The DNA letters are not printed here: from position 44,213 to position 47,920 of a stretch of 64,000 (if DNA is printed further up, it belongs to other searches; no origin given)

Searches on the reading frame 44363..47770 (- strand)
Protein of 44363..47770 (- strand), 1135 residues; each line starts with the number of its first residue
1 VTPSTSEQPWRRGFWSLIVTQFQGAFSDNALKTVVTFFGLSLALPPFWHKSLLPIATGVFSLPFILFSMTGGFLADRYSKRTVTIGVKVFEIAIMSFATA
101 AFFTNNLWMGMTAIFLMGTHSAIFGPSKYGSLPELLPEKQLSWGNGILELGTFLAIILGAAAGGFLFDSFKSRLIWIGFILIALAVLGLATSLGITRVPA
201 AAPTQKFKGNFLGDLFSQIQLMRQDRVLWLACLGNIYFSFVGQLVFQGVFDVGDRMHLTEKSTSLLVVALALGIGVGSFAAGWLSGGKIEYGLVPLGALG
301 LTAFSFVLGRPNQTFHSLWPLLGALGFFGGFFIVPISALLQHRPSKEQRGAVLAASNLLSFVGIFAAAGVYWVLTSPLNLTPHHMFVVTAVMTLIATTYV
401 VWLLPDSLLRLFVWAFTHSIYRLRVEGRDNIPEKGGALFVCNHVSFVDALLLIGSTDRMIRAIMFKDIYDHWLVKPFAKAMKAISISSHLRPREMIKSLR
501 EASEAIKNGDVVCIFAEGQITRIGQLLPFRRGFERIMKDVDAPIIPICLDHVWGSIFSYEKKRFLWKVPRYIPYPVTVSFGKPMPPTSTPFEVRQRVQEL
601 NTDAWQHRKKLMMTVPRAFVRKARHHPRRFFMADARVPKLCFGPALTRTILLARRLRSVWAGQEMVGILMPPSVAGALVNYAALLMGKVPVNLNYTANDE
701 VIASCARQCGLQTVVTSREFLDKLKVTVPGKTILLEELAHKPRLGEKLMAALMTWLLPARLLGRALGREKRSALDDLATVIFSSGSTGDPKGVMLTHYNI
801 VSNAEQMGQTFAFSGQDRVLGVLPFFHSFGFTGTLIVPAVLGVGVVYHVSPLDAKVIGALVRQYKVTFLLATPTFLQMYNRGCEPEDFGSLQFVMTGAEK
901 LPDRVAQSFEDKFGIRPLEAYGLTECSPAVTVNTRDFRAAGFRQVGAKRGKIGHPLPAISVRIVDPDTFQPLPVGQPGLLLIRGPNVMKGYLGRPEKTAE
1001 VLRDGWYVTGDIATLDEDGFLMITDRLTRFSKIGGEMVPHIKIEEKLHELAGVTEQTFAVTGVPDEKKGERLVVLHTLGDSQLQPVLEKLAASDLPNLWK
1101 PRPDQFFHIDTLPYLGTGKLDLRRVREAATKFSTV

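Call 77: search_protein_families(library=pfam, proteins=[window:44363-47770:-], max_evalue=0.0001)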
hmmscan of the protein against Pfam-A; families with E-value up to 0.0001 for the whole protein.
window:44363-47770:- (1135 aa): 5 families
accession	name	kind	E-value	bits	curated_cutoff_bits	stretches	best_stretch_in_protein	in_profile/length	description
PF00501.34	AMP-binding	-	4.9e-71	240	29.9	1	621-992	3-384/384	AMP-binding enzyme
PF07690.21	MFS_1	-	5.3e-27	95.1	33.4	1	40-367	15-346/347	Major Facilitator Superfamily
PF01553.26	Acyltransferase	-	1.3e-24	86.9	23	1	422-549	1-131/132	Acyltransferase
PF05977.19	MFS_3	-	4.7e-08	32.4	27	1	61-204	55-200/524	Transmembrane secretion effector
PF13193.12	AMP-binding_C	-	1.5e-05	26.2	24.5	1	1042-1119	1-76/76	AMP-binding enzyme C-terminal domain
